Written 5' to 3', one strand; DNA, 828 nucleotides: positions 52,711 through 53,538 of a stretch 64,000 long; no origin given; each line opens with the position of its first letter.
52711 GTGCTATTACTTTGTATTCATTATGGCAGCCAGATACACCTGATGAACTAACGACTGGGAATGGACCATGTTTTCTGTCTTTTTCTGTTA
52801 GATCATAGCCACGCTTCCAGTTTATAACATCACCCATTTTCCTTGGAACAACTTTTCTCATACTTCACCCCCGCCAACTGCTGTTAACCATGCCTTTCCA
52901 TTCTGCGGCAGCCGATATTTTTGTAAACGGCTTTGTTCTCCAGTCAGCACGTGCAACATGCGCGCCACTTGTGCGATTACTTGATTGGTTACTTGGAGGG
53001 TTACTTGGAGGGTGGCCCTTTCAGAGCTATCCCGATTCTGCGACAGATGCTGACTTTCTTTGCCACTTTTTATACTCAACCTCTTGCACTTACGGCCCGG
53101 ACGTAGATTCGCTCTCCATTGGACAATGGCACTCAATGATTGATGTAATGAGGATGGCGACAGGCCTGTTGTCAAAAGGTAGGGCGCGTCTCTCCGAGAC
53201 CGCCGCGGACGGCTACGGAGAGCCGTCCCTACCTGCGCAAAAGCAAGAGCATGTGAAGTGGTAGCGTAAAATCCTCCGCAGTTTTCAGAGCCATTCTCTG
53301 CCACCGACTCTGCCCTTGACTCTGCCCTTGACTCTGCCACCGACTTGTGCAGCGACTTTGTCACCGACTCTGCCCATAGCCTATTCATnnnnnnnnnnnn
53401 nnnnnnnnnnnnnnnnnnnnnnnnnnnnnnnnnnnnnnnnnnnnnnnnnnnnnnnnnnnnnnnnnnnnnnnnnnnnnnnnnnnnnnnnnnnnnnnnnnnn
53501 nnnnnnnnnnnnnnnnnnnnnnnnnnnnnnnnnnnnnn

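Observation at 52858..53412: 0.5-kb tandem-repeat insert split hsdM from hsdS, flanked by a 28-bp duplication of the hsdM 3' end that preserves an ATGA coupling signal for hsdS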

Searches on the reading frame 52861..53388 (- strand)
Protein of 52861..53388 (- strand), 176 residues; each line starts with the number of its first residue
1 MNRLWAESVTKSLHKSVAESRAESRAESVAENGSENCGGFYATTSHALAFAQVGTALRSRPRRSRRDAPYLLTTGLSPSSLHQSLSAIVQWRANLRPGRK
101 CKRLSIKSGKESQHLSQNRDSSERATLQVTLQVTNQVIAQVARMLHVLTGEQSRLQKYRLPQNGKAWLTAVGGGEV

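Call 7: find_homologous_proteins(query=window:52861-53388:-, max_evalue=0.001)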
Query window:52861-53388:- (176 aa): 2 proteins with E <= 0.001 among 377 candidates.
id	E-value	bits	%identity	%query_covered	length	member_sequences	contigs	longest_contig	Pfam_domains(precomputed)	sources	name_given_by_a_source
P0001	3.0e-107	373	100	100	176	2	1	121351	-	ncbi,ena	-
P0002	9.5e-31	125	75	48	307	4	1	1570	PF17761.8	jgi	jgi:hypothetical protein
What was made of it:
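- Tried and rejected: Protein search with ORF176: only itself and P0002 (call 7).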

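Call 12: find_encoding_contigs(protein=P0002, flank=5000)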
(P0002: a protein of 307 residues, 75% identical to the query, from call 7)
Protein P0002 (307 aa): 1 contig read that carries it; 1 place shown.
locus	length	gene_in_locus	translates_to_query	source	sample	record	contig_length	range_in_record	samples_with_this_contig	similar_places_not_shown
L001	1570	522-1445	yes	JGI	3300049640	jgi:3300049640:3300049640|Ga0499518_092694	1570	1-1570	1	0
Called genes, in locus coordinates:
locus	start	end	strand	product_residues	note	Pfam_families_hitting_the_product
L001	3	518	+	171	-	?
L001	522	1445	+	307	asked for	PF17761:DUF1016_N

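Call 13: find_encoding_contigs(protein=P0001, flank=10000)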
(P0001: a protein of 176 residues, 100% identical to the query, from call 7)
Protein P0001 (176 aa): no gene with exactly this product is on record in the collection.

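Call 38: search_protein_families(library=pfam, proteins=[window:52861-53388:-], max_evalue=0.01)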
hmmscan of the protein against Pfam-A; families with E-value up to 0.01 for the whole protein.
window:52861-53388:- (176 aa): 0 families
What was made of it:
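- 52858..53388 (-): ORF176: in-frame remnant of accessory gene X (SLFN_AlbA_2/HATPase_c_4/Fic-like_C) with a MITE inside. Proposed relay ORF. No Pfam domain remains (call 38).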

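Call 39: list_cluster_members(proteins=[P0001, P0003])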
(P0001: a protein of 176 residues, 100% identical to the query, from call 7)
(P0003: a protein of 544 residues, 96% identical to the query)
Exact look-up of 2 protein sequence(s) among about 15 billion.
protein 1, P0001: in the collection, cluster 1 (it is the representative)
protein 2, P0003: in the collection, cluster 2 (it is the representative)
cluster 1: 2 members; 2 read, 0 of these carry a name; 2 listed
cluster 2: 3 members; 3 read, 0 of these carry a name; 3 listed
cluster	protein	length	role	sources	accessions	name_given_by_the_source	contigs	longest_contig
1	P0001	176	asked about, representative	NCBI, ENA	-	-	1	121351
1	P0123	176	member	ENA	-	-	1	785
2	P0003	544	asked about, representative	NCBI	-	-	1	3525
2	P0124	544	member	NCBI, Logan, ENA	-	-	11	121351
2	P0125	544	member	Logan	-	-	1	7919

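Call 41: find_encoding_contigs(protein=P0124, flank=3000, max_places=10)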
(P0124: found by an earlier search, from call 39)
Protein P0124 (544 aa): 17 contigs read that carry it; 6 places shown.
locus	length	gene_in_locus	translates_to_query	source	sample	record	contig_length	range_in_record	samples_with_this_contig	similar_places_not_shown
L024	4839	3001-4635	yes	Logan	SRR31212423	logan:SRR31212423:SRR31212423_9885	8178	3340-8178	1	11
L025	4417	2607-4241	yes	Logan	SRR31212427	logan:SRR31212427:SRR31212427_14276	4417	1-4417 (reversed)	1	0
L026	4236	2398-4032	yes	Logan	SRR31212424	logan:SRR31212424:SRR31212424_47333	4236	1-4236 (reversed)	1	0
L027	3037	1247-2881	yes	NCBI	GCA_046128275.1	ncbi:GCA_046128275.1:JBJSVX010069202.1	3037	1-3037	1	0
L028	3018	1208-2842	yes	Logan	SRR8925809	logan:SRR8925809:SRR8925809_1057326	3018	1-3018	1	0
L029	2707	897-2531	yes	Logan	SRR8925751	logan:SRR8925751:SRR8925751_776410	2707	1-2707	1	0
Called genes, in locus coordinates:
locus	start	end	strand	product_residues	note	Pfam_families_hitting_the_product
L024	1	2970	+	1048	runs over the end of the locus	PF04313:HSDR_N, PF04851:ResIII, PF18766:SWI2_SNF2, PF22679:T1R_D3-like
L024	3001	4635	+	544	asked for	PF02384:N6_Mtase, PF07669:Eco57I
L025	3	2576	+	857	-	?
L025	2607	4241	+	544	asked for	PF02384:N6_Mtase, PF07669:Eco57I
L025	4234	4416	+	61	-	?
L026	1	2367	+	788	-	?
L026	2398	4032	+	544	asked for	PF02384:N6_Mtase, PF07669:Eco57I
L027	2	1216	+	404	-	?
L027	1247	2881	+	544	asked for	PF02384:N6_Mtase, PF07669:Eco57I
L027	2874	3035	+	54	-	?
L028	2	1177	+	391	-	?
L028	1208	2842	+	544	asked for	PF02384:N6_Mtase, PF07669:Eco57I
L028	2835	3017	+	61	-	?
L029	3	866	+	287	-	?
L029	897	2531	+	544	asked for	PF02384:N6_Mtase, PF07669:Eco57I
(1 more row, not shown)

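Call 42: find_encoding_contigs(protein=P0125, flank=3000, max_places=3)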
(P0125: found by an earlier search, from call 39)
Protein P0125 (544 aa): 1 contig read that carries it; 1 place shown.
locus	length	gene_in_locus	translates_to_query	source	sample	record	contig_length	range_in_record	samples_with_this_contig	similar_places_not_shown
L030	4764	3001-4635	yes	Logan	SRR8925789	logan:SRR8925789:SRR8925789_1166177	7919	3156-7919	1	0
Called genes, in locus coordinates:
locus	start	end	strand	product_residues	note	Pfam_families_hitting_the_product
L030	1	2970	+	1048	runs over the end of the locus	PF04313:HSDR_N, PF04851:ResIII, PF18766:SWI2_SNF2, PF22679:T1R_D3-like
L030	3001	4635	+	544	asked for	PF02384:N6_Mtase, PF07669:Eco57I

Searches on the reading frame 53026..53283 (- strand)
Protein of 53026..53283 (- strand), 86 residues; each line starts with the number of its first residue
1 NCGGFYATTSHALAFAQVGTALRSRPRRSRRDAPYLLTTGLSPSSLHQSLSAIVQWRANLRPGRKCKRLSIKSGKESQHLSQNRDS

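Call 20: find_related_loci(query=A2, collection=genome_contigs, flank=6000)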
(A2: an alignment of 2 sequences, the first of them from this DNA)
Query A2 (86 aa) in genome_contigs; peptide patterns used: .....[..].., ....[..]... (x = any residue, [..] = any of these).
70 stretches matched a pattern; 1 encode a relative of the query (tblastn E <= 1e-3); 1 distinct loci.
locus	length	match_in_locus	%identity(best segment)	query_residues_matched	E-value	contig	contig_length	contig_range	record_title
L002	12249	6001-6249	67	1-83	3e-23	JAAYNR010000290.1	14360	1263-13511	MAG: Lentisphaerae bacterium isolate AS21ysBPME_225 251041_AS21, whole genome shotgun sequence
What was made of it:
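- Tried and rejected: Genome-collection scan with core peptides: one locus, L002 (call 20).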

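Call 82: search_protein_representatives(protein=window:53026-53283:-)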
Query: 86 residues. Proteins with E-value up to 0.001 (for the whole library): 2; up to 1e-10: 1; up to 1e-30: 1. The best 2 are listed.
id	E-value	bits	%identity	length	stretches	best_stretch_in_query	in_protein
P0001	2.0e-49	180.8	100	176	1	1-86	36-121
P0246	9.2e-04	35.5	41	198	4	11-48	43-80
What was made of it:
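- Only two proteins in 1.8 billion cluster representatives match the core peptide (call 82).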
